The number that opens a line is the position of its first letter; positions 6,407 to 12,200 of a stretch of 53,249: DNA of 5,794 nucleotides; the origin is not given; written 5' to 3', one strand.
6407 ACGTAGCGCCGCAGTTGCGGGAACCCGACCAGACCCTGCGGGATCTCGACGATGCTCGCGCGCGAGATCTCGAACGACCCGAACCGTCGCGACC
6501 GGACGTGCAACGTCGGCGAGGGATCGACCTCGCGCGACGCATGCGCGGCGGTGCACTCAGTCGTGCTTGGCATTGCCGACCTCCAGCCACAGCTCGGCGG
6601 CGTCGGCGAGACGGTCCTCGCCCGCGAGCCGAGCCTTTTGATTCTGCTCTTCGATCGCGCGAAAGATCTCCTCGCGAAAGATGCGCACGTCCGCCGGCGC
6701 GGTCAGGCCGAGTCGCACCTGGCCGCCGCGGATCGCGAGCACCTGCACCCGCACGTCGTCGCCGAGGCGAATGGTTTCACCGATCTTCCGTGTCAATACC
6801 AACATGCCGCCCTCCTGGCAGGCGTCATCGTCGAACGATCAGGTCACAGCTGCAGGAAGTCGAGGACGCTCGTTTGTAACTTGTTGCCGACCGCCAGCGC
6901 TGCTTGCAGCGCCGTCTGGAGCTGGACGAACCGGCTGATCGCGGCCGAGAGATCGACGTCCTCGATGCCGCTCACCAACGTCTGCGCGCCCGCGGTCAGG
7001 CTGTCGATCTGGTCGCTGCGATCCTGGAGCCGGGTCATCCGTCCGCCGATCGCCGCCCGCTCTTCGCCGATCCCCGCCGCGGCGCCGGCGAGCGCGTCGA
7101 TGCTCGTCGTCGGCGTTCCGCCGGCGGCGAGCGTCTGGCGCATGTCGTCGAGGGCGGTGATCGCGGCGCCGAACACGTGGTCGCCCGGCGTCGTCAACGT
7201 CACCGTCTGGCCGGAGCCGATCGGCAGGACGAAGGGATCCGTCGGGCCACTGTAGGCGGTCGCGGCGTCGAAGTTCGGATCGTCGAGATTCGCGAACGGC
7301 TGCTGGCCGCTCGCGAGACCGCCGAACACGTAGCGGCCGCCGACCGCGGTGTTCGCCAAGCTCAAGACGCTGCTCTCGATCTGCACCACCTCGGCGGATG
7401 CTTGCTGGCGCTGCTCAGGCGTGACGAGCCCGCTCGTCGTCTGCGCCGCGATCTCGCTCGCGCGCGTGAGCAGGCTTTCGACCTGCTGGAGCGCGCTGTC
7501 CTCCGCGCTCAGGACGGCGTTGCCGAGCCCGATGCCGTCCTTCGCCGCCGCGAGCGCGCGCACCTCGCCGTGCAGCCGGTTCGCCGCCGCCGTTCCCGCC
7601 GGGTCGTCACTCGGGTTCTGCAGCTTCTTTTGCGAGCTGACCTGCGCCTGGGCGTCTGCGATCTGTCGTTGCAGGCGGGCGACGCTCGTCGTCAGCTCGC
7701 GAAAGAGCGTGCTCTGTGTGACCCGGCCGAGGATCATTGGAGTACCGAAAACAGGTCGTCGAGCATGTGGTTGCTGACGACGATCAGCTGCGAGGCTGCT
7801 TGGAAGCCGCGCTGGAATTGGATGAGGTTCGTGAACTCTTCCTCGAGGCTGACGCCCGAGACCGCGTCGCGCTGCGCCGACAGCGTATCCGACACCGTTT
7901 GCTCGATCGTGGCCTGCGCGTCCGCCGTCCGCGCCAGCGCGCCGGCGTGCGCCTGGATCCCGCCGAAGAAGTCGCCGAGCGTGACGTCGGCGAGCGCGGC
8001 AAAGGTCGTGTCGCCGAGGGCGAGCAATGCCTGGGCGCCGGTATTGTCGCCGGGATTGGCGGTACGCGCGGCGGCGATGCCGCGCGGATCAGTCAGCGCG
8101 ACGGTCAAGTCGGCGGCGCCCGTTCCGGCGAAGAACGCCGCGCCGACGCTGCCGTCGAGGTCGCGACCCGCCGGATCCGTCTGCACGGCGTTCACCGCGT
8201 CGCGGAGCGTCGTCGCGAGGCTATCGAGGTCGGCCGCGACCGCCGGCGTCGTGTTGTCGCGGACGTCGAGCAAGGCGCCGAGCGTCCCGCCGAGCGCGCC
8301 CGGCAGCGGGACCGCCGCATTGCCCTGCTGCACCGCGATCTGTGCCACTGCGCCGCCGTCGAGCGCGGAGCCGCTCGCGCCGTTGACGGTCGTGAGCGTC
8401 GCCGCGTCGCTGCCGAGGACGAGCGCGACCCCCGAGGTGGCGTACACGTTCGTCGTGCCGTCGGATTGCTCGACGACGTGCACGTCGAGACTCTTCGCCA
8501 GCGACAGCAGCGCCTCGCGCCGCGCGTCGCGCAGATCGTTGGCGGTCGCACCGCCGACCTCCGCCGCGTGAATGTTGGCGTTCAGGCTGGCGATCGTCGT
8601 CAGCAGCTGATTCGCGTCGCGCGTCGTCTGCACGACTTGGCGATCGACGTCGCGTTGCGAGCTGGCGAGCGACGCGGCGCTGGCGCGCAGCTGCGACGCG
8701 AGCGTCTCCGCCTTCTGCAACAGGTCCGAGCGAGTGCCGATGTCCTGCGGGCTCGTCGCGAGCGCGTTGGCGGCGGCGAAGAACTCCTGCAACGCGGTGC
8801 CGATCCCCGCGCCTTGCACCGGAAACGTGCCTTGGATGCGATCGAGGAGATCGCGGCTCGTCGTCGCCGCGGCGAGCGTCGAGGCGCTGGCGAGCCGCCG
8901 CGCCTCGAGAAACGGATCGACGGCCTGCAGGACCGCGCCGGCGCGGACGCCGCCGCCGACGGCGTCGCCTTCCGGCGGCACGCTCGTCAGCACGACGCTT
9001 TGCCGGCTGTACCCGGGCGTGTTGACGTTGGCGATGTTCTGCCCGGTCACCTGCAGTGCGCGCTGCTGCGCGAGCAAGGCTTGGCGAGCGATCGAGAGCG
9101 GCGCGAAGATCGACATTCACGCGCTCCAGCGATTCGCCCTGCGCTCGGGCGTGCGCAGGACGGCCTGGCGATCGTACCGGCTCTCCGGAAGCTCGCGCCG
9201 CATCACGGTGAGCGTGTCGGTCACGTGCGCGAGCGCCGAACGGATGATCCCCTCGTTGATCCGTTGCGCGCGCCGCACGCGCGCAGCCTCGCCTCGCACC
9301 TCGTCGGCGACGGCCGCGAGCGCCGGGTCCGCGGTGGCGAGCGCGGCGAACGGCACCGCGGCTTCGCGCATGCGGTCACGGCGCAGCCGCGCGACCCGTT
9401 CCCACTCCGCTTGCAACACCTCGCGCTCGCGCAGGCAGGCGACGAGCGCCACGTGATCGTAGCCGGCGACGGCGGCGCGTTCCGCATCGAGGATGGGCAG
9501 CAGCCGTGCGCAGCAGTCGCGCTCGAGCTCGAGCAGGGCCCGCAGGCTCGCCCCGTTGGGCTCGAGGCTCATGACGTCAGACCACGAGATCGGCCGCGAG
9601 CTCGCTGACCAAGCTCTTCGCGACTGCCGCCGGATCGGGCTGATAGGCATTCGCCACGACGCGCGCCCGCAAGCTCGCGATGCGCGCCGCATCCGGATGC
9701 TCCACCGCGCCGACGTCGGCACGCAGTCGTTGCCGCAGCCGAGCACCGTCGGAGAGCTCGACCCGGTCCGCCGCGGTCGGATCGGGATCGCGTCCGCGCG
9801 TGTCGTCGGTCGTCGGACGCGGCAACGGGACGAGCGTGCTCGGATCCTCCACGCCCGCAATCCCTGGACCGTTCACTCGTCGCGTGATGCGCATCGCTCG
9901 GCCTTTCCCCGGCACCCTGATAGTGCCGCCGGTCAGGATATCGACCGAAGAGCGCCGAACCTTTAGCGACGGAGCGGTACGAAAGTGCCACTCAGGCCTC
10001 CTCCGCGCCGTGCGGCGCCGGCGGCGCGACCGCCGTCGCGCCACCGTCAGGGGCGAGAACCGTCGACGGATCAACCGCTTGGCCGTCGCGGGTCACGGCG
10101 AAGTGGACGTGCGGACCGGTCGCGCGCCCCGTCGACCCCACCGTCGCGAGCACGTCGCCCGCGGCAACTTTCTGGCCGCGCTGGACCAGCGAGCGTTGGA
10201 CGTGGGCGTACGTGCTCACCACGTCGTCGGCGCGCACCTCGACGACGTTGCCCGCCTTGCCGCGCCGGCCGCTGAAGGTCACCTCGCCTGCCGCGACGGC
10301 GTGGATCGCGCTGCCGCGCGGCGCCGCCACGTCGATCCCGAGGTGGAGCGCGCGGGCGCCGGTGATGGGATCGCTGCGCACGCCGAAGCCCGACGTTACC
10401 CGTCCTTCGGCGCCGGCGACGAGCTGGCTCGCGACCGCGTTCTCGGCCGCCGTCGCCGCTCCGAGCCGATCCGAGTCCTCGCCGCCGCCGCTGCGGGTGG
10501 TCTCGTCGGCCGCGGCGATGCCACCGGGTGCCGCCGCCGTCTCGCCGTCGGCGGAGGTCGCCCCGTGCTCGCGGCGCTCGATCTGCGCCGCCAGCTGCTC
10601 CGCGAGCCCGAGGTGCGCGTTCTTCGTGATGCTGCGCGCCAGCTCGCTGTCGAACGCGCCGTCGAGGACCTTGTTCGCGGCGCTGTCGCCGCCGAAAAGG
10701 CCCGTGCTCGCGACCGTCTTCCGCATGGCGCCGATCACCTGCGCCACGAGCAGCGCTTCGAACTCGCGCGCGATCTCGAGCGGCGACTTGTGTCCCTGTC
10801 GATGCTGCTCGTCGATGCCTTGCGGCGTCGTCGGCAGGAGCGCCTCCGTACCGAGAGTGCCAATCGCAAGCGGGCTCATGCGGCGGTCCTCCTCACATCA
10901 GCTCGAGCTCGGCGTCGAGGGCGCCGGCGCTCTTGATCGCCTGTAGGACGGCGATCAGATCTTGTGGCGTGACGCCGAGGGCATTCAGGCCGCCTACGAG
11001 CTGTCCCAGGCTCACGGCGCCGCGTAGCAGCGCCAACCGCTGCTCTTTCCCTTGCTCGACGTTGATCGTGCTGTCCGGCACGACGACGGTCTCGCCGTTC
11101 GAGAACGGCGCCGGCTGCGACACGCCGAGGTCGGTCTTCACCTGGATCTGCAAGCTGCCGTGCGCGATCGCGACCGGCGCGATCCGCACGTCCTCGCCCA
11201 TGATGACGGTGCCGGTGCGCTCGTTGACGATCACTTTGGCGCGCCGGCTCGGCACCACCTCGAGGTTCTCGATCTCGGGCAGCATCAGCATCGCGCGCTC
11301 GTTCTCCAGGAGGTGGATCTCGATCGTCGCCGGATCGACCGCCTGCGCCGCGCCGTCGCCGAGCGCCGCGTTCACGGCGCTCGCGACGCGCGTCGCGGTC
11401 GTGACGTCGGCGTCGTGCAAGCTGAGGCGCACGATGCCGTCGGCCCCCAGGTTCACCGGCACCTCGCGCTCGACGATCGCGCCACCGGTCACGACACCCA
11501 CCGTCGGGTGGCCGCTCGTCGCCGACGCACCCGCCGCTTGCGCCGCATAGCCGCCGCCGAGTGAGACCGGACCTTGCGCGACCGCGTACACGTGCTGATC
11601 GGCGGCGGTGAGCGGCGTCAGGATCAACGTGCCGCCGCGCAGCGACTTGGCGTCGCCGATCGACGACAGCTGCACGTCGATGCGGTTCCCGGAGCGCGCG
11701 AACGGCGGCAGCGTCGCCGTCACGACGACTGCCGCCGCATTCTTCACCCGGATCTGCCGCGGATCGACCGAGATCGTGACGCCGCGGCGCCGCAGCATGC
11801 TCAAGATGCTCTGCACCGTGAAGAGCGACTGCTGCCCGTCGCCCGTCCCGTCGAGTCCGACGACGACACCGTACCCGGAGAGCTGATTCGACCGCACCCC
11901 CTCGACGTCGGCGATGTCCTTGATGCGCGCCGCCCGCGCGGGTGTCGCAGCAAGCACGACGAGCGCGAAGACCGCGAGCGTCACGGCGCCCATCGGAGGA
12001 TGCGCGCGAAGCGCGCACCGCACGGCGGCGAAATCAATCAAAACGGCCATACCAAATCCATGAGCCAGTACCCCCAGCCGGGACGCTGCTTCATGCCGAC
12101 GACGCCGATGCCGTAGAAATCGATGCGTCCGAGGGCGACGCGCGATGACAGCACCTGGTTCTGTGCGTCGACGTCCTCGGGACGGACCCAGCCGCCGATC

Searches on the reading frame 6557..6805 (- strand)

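Call 46: search_protein_families(library=pfam, proteins=[window:6557-6805:-], max_evalue=0.01)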
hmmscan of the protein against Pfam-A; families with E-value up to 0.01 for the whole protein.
window:6557-6805:- (82 aa): 1 family
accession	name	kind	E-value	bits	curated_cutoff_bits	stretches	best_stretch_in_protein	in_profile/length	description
PF02599.21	CsrA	-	1.2e-22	80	27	1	1-53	1-53/53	Global regulator protein family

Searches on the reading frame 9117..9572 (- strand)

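Call 91: search_protein_families(library=pfam, proteins=[window:9117-9572:-], max_evalue=1)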
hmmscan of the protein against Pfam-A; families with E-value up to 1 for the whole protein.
window:9117-9572:- (151 aa): 1 family
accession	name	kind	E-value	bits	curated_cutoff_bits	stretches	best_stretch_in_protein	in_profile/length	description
PF05130.17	FlgN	-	2.8e-09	38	30.5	1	8-136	4-142/147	FlgN protein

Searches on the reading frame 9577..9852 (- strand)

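Call 91: search_protein_families(library=pfam, proteins=[window:9577-9852:-], max_evalue=1)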
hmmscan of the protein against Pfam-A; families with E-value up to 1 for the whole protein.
window:9577-9852:- (91 aa): 2 families
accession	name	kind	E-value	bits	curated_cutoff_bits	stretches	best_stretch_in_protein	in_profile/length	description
PF04316.19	FlgM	-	1.7e-08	35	25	1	29-82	1-54/55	Anti-sigma-28 factor, FlgM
PF19352.4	TetR_C_38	-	0.15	12.6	23.9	1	39-87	50-98/135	Tetracyclin repressor-like, C-terminal domain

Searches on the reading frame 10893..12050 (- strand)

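Call 27: search_protein_families(library=pfam, proteins=[window:10893-12050:-], max_evalue=0.01)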
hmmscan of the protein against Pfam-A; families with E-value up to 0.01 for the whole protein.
window:10893-12050:- (385 aa): 1 family
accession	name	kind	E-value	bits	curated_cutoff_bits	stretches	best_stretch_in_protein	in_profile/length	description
PF02119.21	FlgI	-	2.4e-130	434.9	25.3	1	42-383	1-342/343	Flagellar P-ring protein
